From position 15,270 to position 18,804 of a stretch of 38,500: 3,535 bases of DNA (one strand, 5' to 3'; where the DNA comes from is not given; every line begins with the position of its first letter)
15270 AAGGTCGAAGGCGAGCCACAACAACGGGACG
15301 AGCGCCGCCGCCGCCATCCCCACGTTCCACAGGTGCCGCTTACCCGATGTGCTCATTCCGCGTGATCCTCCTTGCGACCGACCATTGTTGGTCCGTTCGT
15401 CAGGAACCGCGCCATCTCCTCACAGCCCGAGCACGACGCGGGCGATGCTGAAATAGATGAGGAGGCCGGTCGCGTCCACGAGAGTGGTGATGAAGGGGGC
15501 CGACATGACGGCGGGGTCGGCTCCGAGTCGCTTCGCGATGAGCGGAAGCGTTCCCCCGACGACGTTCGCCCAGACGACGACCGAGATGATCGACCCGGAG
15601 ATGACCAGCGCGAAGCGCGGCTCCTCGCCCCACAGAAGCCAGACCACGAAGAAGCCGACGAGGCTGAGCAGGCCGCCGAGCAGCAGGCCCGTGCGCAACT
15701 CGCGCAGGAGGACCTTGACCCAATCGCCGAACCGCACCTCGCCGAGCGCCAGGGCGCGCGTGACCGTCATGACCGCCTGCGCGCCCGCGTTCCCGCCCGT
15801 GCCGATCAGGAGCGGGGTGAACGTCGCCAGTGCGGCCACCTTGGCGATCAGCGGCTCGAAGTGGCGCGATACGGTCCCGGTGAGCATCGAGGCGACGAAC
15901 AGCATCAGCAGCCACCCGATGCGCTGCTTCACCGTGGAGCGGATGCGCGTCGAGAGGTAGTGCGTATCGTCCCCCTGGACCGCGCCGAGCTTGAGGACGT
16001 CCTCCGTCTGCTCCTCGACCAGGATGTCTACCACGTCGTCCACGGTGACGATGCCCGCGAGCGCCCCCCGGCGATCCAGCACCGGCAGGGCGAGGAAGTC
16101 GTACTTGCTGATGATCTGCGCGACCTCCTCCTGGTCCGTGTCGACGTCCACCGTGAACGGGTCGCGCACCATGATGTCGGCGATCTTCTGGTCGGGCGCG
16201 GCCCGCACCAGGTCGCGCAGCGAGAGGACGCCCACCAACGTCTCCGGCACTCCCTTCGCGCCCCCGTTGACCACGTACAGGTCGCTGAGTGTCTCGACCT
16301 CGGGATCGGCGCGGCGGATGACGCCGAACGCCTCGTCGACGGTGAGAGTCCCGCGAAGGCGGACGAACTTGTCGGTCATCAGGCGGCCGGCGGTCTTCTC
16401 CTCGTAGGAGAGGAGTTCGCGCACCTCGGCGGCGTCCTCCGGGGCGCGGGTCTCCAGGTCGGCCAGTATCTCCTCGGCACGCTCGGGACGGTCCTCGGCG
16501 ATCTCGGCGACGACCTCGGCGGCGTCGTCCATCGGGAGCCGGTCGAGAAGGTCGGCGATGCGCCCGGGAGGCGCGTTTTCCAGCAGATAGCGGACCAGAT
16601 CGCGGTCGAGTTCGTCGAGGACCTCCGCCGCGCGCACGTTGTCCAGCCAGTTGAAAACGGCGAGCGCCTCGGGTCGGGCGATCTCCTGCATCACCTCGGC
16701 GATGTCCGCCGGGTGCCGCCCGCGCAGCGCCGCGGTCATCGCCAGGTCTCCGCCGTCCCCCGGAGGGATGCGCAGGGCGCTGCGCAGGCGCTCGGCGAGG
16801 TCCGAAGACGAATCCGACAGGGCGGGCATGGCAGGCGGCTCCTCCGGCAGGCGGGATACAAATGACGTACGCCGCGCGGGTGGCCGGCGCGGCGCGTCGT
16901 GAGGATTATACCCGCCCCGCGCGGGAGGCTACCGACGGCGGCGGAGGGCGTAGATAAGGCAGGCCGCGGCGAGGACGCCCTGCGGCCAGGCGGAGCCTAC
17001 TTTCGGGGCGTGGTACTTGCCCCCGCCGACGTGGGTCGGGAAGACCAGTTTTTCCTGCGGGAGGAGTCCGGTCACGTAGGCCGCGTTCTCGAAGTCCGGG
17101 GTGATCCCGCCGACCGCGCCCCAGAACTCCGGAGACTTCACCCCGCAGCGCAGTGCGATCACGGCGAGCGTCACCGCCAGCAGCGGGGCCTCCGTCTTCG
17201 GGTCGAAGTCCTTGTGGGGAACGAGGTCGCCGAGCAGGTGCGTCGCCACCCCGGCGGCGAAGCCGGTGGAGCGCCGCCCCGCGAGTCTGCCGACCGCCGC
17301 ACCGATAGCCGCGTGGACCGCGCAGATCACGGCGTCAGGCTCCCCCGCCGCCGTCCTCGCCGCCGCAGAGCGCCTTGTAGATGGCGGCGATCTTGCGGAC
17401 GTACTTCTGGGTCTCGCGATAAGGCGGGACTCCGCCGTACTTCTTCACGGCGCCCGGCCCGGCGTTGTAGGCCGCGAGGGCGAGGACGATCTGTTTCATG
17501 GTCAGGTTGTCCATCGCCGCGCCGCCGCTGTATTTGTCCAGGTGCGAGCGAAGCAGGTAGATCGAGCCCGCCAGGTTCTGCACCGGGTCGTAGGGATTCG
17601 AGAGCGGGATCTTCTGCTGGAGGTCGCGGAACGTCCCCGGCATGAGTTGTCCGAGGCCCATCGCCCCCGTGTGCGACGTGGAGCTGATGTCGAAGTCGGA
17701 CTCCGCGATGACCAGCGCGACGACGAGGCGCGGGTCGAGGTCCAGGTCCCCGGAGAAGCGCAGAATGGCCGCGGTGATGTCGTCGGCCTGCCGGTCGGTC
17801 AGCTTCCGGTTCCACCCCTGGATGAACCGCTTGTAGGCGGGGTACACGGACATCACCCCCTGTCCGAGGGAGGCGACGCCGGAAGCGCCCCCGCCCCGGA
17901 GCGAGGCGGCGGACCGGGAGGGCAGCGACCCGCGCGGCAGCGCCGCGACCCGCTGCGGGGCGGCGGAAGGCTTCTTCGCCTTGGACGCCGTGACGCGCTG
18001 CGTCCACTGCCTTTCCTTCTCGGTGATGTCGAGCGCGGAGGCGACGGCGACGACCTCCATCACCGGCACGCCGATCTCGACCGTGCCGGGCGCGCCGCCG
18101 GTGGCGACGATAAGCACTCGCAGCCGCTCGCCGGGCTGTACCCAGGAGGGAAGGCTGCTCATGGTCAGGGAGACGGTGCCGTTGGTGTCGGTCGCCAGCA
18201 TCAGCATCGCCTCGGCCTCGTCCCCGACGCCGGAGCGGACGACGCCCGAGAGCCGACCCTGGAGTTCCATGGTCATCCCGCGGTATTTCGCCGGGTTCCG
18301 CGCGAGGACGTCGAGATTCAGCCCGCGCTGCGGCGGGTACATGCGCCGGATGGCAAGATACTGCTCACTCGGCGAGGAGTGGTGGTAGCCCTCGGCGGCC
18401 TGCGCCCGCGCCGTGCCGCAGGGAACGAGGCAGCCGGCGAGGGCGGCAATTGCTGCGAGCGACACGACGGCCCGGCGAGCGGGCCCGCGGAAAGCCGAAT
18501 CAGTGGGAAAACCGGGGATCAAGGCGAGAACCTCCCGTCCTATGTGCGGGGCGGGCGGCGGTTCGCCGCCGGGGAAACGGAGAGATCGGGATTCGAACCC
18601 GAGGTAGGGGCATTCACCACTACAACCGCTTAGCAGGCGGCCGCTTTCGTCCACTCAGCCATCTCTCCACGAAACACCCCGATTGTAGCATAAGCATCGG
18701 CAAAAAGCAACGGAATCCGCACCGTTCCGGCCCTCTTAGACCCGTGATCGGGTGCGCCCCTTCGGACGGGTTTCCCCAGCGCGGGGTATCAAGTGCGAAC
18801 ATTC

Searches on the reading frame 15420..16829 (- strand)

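Call 62: search_protein_families(library=pfam, proteins=[window:15420-16829:-], max_evalue=0.0001)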
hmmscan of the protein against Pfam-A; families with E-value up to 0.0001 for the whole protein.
window:15420-16829:- (469 aa): 3 families
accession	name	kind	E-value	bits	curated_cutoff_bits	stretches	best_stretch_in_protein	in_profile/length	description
PF01769.21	MgtE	-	1.5e-36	125.9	27.6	1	338-462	1-125/125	Divalent cation transporter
PF03448.22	MgtE_N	-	2.2e-18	67.1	25.9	1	39-145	2-102/102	MgtE intracellular N domain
PF00571.33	CBS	-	5.1e-18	65.6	24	1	216-271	1-56/57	CBS domain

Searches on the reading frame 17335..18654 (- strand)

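Call 62: search_protein_families(library=pfam, proteins=[window:17335-18654:-], max_evalue=0.0001)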
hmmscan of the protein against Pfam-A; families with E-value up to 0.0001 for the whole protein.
window:17335-18654:- (439 aa): 1 family
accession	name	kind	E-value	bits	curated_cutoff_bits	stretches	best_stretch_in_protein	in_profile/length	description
PF01464.25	SLT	-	8.7e-20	70.9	21.3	1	306-416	12-114/117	Transglycosylase SLT domain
